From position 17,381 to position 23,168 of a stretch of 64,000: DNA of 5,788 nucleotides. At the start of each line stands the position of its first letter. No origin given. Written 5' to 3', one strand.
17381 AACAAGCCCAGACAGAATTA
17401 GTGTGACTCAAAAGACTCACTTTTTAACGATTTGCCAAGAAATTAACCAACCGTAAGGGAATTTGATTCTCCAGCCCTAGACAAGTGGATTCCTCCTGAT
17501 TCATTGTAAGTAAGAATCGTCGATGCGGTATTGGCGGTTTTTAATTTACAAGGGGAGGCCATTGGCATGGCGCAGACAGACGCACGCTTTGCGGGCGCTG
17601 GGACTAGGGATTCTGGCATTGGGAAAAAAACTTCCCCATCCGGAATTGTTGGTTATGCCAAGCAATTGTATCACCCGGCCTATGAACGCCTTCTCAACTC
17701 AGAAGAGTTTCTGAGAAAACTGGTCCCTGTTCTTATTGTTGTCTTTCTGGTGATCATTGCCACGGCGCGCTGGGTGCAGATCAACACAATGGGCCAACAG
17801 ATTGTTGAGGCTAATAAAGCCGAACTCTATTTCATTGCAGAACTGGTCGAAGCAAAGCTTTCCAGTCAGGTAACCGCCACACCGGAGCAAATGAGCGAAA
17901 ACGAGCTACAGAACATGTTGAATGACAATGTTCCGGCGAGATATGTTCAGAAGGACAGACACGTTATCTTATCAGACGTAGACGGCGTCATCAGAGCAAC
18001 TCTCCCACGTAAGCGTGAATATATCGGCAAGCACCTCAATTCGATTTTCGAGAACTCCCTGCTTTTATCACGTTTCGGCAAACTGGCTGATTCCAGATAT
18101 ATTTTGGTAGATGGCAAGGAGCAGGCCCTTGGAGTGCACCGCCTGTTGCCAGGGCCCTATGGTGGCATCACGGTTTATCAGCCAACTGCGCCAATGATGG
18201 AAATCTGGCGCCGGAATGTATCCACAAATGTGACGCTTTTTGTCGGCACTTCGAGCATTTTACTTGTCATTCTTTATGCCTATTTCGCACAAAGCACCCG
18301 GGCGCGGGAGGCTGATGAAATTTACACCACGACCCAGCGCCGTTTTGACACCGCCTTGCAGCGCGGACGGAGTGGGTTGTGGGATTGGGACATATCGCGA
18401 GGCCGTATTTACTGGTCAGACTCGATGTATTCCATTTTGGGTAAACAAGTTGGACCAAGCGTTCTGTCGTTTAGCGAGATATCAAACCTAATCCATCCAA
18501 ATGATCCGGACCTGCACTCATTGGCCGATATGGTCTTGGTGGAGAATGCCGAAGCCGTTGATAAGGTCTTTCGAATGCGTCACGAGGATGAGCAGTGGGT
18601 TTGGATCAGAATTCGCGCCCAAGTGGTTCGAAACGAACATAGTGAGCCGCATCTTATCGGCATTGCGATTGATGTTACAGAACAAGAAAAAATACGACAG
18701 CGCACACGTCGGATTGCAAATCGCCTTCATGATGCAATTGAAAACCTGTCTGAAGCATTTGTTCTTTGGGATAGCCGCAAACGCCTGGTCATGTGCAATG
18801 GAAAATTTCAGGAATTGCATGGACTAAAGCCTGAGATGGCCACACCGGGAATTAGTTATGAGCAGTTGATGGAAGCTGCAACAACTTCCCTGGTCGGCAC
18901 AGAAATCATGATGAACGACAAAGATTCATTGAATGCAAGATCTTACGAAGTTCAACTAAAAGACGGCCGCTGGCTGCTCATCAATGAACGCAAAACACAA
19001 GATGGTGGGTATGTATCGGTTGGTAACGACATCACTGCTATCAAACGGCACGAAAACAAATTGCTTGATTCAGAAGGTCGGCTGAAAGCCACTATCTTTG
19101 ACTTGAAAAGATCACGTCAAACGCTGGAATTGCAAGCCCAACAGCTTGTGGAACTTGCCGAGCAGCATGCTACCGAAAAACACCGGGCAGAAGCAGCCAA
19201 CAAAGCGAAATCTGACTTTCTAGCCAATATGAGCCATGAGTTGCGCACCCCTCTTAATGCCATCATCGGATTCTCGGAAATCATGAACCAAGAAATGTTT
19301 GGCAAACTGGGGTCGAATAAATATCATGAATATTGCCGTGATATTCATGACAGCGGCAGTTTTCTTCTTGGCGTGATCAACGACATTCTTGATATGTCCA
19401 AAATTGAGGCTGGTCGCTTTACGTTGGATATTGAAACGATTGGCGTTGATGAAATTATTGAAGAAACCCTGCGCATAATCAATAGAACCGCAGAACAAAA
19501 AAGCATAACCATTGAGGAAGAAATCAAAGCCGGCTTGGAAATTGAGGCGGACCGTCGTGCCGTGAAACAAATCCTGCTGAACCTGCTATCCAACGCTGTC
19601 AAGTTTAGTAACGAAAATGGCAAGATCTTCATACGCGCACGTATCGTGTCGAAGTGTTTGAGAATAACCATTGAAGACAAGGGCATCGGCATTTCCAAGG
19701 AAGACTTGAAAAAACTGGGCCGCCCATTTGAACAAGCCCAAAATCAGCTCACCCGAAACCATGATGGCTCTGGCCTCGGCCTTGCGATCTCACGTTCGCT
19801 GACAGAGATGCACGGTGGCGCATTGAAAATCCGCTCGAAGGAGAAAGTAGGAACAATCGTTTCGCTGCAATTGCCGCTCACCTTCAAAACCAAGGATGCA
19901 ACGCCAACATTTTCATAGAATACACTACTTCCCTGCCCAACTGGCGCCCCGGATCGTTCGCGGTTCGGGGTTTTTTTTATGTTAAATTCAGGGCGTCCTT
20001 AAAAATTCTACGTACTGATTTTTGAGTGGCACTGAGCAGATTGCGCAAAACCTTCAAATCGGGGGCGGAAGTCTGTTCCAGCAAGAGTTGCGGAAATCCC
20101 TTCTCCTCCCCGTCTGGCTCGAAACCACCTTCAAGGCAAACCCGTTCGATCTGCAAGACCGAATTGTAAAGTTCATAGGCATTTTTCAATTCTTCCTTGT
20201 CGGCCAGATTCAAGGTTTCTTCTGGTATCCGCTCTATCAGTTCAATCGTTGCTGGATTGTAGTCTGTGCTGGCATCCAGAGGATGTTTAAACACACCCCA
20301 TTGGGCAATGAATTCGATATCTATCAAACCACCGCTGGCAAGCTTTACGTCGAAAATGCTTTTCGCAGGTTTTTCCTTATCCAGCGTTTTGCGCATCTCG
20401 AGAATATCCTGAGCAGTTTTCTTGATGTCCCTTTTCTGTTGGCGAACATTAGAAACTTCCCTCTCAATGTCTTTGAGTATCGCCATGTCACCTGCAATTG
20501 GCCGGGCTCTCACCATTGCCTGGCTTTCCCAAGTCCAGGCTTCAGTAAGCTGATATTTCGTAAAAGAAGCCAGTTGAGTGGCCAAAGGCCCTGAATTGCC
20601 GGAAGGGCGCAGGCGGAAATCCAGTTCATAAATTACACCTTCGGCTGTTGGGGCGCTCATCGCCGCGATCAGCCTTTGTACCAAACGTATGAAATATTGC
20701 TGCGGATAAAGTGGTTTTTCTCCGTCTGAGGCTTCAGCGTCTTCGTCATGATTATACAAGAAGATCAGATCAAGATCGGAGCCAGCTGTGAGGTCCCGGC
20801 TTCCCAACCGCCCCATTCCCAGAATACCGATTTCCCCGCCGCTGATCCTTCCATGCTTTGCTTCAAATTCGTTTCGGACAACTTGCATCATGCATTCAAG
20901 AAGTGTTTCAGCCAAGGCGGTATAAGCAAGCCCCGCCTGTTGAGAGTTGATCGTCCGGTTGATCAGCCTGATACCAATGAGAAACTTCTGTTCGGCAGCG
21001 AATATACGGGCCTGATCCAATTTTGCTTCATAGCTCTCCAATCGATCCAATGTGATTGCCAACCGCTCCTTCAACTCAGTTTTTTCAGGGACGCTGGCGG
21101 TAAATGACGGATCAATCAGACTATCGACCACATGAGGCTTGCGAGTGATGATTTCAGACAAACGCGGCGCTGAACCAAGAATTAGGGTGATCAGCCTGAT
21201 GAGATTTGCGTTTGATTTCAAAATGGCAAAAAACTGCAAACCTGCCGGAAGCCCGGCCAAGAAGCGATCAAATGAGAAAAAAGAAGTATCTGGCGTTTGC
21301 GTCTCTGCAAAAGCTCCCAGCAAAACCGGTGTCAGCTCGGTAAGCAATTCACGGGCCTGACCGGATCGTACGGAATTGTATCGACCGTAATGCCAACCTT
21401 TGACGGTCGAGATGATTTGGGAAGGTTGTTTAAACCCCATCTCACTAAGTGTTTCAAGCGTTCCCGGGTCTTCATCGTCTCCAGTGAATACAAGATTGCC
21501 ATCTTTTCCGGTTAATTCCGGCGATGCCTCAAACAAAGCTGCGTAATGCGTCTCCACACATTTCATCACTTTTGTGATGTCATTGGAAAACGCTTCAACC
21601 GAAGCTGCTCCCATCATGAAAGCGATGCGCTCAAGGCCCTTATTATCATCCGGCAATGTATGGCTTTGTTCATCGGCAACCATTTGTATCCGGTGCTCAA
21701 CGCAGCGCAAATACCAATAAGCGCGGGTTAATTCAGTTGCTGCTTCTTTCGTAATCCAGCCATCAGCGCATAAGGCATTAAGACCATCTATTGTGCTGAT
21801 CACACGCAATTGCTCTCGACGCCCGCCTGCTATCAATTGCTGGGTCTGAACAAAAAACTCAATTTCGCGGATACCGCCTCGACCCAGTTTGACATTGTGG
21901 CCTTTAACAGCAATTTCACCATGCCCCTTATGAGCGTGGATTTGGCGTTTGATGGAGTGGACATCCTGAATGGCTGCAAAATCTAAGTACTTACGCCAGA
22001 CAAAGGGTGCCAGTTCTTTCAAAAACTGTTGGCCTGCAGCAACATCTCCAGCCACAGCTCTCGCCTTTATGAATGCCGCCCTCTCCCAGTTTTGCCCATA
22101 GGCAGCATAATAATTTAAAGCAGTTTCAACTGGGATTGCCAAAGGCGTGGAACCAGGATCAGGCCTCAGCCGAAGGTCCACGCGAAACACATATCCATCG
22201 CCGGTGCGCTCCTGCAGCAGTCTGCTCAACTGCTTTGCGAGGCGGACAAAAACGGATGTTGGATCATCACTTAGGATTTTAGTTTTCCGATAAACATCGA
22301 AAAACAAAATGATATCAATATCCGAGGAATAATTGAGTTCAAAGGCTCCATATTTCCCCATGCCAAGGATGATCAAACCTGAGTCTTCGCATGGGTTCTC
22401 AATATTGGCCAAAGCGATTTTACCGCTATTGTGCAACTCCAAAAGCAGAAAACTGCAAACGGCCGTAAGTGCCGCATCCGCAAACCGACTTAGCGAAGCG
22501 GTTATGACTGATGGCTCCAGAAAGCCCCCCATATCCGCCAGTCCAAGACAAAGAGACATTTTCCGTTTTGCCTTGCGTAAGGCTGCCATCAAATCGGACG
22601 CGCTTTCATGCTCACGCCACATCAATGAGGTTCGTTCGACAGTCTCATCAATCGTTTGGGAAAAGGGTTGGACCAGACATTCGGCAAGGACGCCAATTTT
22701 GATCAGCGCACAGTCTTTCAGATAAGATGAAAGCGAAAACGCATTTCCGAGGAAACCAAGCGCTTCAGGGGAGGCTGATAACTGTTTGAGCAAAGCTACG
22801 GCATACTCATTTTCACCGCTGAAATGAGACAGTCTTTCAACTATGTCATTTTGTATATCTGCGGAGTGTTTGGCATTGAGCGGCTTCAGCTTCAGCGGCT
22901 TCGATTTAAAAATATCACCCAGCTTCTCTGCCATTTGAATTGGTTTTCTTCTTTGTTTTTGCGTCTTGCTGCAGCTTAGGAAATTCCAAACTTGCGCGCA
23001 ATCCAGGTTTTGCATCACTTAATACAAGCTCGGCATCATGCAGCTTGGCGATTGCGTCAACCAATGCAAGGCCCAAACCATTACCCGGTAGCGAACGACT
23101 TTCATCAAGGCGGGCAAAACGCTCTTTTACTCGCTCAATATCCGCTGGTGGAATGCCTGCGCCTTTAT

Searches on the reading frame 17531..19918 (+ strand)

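Call 81: search_protein_families(library=pfam, proteins=[window:17531-19918:+], max_evalue=0.001)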
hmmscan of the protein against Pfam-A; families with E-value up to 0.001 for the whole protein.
window:17531-19918:+ (795 aa): 8 families
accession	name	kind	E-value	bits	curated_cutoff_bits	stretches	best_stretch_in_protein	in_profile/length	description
PF02518.31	HATPase_c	-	3.8e-27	95.4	26.4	1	674-784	2-110/111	Histidine kinase-, DNA gyrase B-, and HSP90-like ATPase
PF00512.31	HisKA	-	1.8e-17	63.5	26.9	1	559-628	1-66/66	His Kinase A (phospho-acceptor) domain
PF12860.13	PAS_7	-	1.7e-16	60.8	27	1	403-508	1-114/115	PAS fold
PF08447.18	PAS_3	-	1.6e-14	54.4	25.6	1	293-378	2-88/89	PAS fold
PF00989.32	PAS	-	2.2e-10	41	22.6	1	272-382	3-113/113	PAS fold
PF13188.13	PAS_8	-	2.3e-05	24.6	21.8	1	397-433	1-37/65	PAS domain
PF13426.13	PAS_9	-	5.3e-05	23.9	27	0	293-384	14-103/103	PAS domain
PF13589.12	HATPase_c_3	-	0.00098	19.6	25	0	679-752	4-78/137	Histidine kinase-, DNA gyrase B-, and HSP90-like ATPase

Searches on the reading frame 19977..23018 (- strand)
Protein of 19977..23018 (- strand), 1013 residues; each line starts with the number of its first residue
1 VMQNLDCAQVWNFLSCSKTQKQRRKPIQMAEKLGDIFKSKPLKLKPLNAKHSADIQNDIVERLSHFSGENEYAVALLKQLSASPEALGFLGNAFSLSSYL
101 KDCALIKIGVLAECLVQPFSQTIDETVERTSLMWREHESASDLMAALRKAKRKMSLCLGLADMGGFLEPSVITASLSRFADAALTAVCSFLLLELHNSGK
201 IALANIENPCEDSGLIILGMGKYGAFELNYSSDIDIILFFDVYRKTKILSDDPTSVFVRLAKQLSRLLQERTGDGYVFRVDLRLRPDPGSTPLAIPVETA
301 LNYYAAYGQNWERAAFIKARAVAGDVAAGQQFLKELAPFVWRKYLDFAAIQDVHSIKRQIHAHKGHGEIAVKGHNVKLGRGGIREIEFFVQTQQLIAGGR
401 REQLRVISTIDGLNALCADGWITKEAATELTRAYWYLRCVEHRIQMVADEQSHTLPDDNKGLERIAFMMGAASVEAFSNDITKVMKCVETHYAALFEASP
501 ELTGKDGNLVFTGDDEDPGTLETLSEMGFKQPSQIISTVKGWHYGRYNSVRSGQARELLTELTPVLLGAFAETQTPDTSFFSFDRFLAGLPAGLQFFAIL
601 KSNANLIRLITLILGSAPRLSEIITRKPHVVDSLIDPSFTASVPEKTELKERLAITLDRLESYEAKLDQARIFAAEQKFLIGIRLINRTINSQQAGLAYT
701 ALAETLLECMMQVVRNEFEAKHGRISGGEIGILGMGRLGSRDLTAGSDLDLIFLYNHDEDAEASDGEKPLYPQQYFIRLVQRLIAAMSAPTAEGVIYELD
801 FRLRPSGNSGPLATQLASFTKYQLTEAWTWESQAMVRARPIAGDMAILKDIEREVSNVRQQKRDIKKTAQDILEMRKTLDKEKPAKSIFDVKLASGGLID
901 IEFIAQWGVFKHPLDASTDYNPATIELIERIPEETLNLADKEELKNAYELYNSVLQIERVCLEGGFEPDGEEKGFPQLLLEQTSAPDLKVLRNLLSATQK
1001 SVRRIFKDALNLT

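Call 81: search_protein_families(library=pfam, proteins=[window:19977-23018:-], max_evalue=0.001)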
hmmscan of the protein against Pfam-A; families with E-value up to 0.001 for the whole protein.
window:19977-23018:- (1013 aa): 2 families
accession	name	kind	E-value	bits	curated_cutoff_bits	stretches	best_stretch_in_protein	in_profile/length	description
PF03710.21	GlnE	-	2.7e-112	374.7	24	2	611-849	5-247/252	Glutamate-ammonia ligase adenylyltransferase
PF08335.16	GlnD_UR_UTase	-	5.1e-36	124.2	21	1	356-496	7-141/141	GlnD PII-uridylyltransferase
